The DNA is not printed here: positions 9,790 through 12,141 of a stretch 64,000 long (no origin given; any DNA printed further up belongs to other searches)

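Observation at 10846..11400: Complete vWA domain inserted into a FlgK hook-filament junction protein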

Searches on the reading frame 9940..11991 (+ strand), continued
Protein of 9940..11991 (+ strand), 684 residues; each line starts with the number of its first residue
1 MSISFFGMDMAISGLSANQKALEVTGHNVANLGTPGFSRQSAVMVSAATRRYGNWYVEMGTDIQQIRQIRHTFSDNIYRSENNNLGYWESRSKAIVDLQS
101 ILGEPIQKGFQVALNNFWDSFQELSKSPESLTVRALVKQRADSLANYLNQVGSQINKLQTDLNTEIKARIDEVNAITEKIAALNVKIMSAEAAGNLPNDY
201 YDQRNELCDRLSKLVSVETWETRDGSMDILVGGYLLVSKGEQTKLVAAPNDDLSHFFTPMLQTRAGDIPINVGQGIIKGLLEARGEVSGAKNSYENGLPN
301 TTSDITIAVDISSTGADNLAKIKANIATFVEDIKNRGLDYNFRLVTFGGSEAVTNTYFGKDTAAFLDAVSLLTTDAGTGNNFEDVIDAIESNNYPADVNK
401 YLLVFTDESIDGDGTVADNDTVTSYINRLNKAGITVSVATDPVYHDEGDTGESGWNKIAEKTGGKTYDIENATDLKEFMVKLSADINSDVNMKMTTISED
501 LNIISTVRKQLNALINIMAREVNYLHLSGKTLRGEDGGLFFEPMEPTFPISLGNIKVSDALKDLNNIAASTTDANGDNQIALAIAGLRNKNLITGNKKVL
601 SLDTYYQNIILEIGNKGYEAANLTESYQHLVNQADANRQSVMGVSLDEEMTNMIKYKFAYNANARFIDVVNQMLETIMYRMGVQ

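Call 11: find_related_loci(query=window:9940-11991:+, collection=genome_contigs, flank=6000)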
Query window:9940-11991:+ (684 aa) in genome_contigs; peptide patterns used: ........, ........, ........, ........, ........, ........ (x = any residue, [..] = any of these).
599 stretches matched a pattern (row limit reached: there are more); 572 encode a relative of the query (tblastn E <= 1e-3); the best 80 are kept; 80 distinct loci.
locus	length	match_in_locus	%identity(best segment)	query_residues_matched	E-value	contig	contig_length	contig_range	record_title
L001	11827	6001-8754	88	1-684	0e+0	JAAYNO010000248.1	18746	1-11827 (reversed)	MAG: Clostridiaceae bacterium isolate AS21ysBPME_216 268731_AS21, whole genome shotgun sequence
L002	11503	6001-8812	76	1-682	0e+0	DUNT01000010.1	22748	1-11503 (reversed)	MAG TPA_asm: Clostridiaceae bacterium isolate AS08sgBPME_110 38986_AS08, whole genome shotgun sequence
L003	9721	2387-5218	72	1-683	0e+0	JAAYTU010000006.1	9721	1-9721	MAG: Clostridiaceae bacterium isolate AS24abBPME_94 894_AS24, whole genome shotgun sequence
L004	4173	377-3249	71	1-684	0e+0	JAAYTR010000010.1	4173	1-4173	MAG: Clostridiaceae bacterium isolate AS24abBPME_63 3190_AS24, whole genome shotgun sequence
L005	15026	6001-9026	70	1-682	0e+0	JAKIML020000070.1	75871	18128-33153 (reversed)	MAG: Bacillota bacterium isolate FC6 NODE_89_length_75871_cov_11.070144, whole genome shotgun sequence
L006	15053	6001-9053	70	5-684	0e+0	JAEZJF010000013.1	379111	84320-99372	MAG: Bacillota bacterium isolate OH_CDB_227 k127_2588631, whole genome shotgun sequence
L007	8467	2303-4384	68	6-682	0e+0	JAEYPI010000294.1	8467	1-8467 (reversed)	MAG: Bacillota bacterium isolate OH_CBB_18 k127_1782291, whole genome shotgun sequence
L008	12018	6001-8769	65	4-682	0e+0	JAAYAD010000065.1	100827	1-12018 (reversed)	MAG: Clostridiaceae bacterium isolate AS02xzSISU_79 39413_AS02, whole genome shotgun sequence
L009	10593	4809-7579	63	1-683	0e+0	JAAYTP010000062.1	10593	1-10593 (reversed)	MAG: Clostridiaceae bacterium isolate AS24abBPME_51 23511_AS24, whole genome shotgun sequence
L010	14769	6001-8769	59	4-683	0e+0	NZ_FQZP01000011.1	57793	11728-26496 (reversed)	Thermoclostridium caenicola strain DSM 19027, whole genome shotgun sequence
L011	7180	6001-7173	71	1-434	0e+0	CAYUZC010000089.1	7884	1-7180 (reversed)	MAG TPA_asm: uncultured Ruminiclostridium sp. isolate SRP294416_co1_709 genome assembly, contig: NODE_21296_length_7884_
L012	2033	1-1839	69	4-682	9e-170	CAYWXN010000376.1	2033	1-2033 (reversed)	MAG TPA_asm: uncultured Ruminiclostridium sp. isolate SRP192927_co1_258 genome assembly, contig: NODE_193822_length_2033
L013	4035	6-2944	57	4-683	4e-147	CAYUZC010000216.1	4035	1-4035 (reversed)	MAG TPA_asm: uncultured Ruminiclostridium sp. isolate SRP294416_co1_709 genome assembly, contig: NODE_56037_length_4035_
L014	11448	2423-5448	70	1-682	0e+0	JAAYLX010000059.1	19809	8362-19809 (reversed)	MAG: Clostridiaceae bacterium isolate AS20ysBPTH_124 111024_AS20, whole genome shotgun sequence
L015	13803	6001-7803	27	5-678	2e-58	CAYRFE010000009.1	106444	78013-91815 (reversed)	MAG TPA_asm: uncultured bacterium isolate binchicken_co113_13 genome assembly, contig: NODE_188_length_106444_cov_18.121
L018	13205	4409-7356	39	1-683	3e-151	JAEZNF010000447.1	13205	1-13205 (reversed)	MAG: Bacillota bacterium isolate OH_CFB_143 k127_819654, whole genome shotgun sequence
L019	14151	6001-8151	26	1-682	3e-56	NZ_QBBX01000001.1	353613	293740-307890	Peribacillus acanthi strain L28 Scaffold1, whole genome shotgun sequence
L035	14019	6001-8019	34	4-683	1e-47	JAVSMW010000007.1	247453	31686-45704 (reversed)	MAG: Thermincola sp. isolate NRBC_bin_10V2 Thermincola_NRBC_Contig_07, whole genome shotgun sequence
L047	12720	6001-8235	35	1-682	4e-46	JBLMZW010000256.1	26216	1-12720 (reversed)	MAG: Chitinophagales bacterium isolate MAG193 PRJNA951521_bin50_renamed_255, whole genome shotgun sequence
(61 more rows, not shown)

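Call 15: search_solved_structures(query=window:9940-11991:+, max_evalue=0.01, show_alignments=1)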
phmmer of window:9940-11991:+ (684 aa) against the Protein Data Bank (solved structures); distinct sequences matched with E-value up to 0.01: 7.
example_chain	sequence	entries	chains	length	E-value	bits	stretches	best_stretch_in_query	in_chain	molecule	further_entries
9go6_A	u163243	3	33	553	1.4e-28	103.1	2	10-285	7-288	Flagellar hook-associated protein 1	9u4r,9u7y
4ut1_A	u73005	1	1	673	3.3e-24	88.7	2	33-252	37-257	FLAGELLAR HOOK-ASSOCIATED PROTEIN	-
9gsx_L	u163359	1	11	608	1.9e-22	82.8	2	8-218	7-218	Flagellar hook-associated protein 1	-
2d4y_A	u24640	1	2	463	3.2e-17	65.6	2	83-285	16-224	Flagellar hook-associated protein 1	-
5xbj_A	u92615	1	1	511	1.6e-08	36.9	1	109-218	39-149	Flagellar hook-associated protein FlgK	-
5wrh_A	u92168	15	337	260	0.00043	22.2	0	10-45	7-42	Flagellar basal-body rod protein FlgG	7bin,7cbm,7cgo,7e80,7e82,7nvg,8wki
6jzr_A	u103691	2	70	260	0.00048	22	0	10-45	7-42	Flagellar basal-body rod protein FlgG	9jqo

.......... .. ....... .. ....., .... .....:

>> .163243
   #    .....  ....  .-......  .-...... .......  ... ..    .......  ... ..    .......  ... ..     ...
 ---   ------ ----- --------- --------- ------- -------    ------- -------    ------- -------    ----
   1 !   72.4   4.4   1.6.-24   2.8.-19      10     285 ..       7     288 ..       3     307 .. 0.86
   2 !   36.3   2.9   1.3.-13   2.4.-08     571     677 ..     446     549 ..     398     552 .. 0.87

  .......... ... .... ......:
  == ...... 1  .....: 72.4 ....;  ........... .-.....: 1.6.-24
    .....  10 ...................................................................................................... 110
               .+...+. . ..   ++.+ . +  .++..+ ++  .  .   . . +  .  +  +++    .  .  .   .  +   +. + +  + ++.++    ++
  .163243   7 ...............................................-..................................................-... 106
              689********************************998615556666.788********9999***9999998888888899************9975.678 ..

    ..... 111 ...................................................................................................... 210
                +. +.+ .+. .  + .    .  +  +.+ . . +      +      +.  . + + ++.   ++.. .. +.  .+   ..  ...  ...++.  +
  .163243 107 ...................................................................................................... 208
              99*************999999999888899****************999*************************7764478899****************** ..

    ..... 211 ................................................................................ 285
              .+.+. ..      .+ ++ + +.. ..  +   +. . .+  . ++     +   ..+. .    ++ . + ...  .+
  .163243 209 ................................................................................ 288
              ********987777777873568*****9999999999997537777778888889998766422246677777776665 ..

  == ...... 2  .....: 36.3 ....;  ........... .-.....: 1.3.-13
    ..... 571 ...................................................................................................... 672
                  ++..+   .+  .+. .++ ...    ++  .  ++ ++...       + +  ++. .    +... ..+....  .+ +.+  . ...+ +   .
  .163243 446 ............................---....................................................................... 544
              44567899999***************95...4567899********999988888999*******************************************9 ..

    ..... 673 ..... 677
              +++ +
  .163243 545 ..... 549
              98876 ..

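Call 24: predict_structure(alignment_id=A1)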
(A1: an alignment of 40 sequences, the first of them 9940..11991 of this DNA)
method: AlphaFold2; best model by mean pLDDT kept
length: 684 residues; sequences in the alignment: 40
mean_pLDDT: 77.5   pTM: 0.70
mean pLDDT of the five models: 77.5, 76.5, 75.5, 73.5, 71.2
residues with pLDDT >= 90: 152; 70-90: 365; 50-70: 71; < 50: 96
segments of 3 or more residues with pLDDT < 50: 1-52, 54-63, 287-291, 643-664, 666-668, 682-684
pLDDT, mean of each block of 10 residues (from residue 1): 38 42 39 44 44 44 53 77 90 87 62 87 86 89 90 86 89 92 86 71 86 88 81 84 81 68 80 86 65 66 91 86 90 89 90 89 92 85 89 83 91 85 93 92 88 91 89 85 90 75 80 89 90 85 86 88 85 73 83 64 81 85 89 75 46 40 48 57 43
secondary structure, 60 per line:
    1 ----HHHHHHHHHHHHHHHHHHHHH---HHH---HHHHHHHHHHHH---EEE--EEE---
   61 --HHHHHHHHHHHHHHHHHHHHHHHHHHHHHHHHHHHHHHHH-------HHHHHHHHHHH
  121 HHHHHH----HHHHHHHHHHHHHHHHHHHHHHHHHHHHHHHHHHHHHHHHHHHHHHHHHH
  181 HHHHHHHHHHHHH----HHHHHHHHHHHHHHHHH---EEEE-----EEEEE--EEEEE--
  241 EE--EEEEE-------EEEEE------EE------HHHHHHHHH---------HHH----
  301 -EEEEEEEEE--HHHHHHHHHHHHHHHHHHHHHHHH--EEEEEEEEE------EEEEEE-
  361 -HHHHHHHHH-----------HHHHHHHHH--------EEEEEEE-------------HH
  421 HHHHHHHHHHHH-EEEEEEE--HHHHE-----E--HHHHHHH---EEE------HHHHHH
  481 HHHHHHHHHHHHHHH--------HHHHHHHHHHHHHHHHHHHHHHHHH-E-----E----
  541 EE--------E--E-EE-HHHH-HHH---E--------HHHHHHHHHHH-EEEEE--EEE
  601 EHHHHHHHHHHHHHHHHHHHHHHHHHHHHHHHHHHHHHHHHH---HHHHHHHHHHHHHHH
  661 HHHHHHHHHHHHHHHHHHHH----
elements in order (helices of 4 or more, strands of 3 or more residues): H5-25 H35-46 E50-52 E55-57 H63-102 H110-126 H131-193 H198-214 E218-221 E227-231 E234-238 E245-249 E257-261 H276-284 E302-310 H313-336 E339-347 E354-359 H362-370 H382-390 E399-405 H419-432 E434-440 H443-446 H456-462 E466-468 H475-495 H504-528 H559-562 H579-589 E591-595 E598-601 H602-642 H646-680

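Call 28: fold_search(model_id=the predicted structure, library=pdb)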
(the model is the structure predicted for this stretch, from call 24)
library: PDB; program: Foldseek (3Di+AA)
matches with E <= 10: 851; with E <= 0.001: 257
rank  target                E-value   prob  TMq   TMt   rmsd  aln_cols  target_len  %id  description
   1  9u4r_CC               2.0e-14  1.00  0.46  0.57  12.8       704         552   14  Structure of the intial complex in filament assembly at 3.23 angstroms resolution, conformation 2. (released 2026-03-25)
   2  9u4r_CA               3.8e-14  1.00  0.46  0.56  13.6       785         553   15  Structure of the intial complex in filament assembly at 3.23 angstroms resolution, conformation 2. (released 2026-03-25)
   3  9go6_F                1.0e-13  1.00  0.45  0.56  13.7       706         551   14  Salmonella hook-filament junction complex (released 2025-04-09)
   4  5xbj                  2.8e-13  1.00  0.45  0.61  13.6       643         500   14  The structure of the flagellar hook junction protein HAP1 (FlgK) from Campylobacter jejuni (released 2017-12-06)
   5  9go6_A                4.4e-13  1.00  0.45  0.55  13.0       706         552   14  Salmonella hook-filament junction complex (released 2025-04-09)
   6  2d4y_A                6.9e-13  1.00  0.45  0.71   9.5       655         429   12  Crystal structure of a 49K fragment of HAP1 (FlgK) (released 2006-11-14)
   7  9go6_E                1.7e-12  1.00  0.42  0.52  20.2       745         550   16  Salmonella hook-filament junction complex (released 2025-04-09)
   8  9go6_C                2.4e-12  1.00  0.42  0.52  17.9       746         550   17  Salmonella hook-filament junction complex (released 2025-04-09)
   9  2d4y_B                3.4e-12  1.00  0.43  0.68  10.2       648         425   12  Crystal structure of a 49K fragment of HAP1 (FlgK) (released 2006-11-14)
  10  9gsx_L                7.1e-09  1.00  0.38  0.42  20.9       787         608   16  Campylobacter hook-filament junction-cap complex (released 2025-04-09)
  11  4ut1                  1.7e-07  1.00  0.28  0.35   8.7       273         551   19  The structure of the flagellar hook junction protein FlgK from Burkholderia pseudomallei (released 2015-02-11)
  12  8ebu_E                4.9e-07  1.00  0.22  0.37   4.1       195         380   16  XPC release from Core7-XPA-DNA (Cy5) (released 2023-04-19)
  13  9no5_C                7.7e-07  1.00  0.22  0.69   4.1       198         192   18  Crystal structure of vWFA domain from LapA adhesin of Pseudomonas fluorescens (released 2026-04-01)
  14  9no5_A                1.0e-06  1.00  0.21  0.66   4.4       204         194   20  Crystal structure of vWFA domain from LapA adhesin of Pseudomonas fluorescens (released 2026-04-01)
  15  4jdu                  1.2e-06  1.00  0.19  0.57   7.9       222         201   18  The crystal structure of an aerotolerance-related membrane protein from Bacteroides fragilis NCTC 9343 with multiple mut (released 2013-03-27)
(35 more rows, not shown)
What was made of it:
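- On FlgK / hook-associated protein 1 (TIGR02492): Foldseek matches 9u4r, 9go6, 5xbj and 2d4y with E = 2e-14 to 7e-13 and probability 1.0 (call 28).
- Call 28 (Foldseek top hits 9u4r, 9go6, 5xbj and 2d4y). It superposes on FlgK from the solved junction (call 28).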

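Call 39: list_cluster_members(proteins=[P0001, P0093, P0043, P0122, P0124, P0127, P0130, P0132, P0134, P0136])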
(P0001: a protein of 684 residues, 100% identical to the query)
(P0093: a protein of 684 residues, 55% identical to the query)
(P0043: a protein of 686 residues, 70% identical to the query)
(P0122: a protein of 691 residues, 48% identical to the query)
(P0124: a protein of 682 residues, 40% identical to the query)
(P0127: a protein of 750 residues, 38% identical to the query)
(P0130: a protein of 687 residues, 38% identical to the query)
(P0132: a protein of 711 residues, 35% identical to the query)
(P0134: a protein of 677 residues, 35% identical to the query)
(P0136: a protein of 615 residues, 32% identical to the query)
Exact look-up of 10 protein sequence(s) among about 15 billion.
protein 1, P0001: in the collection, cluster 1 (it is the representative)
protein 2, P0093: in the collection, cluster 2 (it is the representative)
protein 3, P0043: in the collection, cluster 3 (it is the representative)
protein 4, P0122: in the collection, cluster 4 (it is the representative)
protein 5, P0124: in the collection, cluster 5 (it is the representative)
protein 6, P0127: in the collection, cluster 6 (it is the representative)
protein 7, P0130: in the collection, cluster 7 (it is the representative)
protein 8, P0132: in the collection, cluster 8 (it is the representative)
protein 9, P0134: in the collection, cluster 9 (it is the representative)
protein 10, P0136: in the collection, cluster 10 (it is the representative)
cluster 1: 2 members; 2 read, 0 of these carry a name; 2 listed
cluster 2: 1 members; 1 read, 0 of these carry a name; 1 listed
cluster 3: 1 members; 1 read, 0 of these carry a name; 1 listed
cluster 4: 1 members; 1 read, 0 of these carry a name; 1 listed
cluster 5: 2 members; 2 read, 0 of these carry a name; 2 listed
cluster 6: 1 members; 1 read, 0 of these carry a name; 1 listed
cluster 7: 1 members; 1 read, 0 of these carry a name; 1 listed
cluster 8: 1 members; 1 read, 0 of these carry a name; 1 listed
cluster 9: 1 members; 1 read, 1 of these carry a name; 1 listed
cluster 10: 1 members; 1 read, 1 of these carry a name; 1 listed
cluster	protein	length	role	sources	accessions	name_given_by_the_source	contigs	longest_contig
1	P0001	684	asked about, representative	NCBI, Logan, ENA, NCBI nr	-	-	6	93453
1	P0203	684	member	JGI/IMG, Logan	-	-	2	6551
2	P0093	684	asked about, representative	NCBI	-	-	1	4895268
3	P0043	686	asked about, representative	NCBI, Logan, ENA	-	-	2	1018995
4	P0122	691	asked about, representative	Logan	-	-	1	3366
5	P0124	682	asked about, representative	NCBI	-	-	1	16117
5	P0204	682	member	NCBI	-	-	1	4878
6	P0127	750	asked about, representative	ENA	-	-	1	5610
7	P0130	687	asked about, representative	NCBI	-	-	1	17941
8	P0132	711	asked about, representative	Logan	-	-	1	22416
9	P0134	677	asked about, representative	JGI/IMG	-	flagellar hook-associated protein 1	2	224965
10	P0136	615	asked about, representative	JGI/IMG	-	flagellar hook-associated protein 1 FlgK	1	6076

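Call 40: find_encoding_contigs(protein=P0093, flank=6000, max_places=2)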
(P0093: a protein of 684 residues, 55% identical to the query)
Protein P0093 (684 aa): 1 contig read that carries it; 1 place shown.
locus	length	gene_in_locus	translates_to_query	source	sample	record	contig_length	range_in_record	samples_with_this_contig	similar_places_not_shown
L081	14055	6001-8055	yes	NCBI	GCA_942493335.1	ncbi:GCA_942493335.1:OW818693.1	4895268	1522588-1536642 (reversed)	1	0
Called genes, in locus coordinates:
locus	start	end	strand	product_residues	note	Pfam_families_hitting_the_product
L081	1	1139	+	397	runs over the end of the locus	PF00438:S-AdoMet_synt_N, PF02772:S-AdoMet_synt_M, PF02773:S-AdoMet_synt_C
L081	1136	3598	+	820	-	PF23139:OB_YrrC, PF14490:HHH_RecD2, PF05970:PIF1 (weak), PF13245:AAA_19, PF13401:AAA_22, PF13604:AAA_30, PF18335:SH3_13, PF13538:UvrD_C_2, +2 more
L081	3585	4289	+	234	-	-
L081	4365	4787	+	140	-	-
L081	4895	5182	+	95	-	PF04316:FlgM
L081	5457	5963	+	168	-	PF05130:FlgN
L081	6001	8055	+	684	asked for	PF00460:Flg_bb_rod (weak), PF22638:FlgK_D1, PF06429:Flg_bbr_C (weak)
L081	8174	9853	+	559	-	PF22638:FlgK_D1, PF06429:Flg_bbr_C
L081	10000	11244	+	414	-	PF00669:Flagellin_N, PF00700:Flagellin_C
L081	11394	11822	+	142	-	PF02623:FliW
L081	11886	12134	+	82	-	PF02599:CsrA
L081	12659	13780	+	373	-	PF00669:Flagellin_N, PF00700:Flagellin_C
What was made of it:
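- Orthologs occur in a cultured strain and on a 4.9-Mb contig of an NCBI genome assembly (calls 11, 40).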
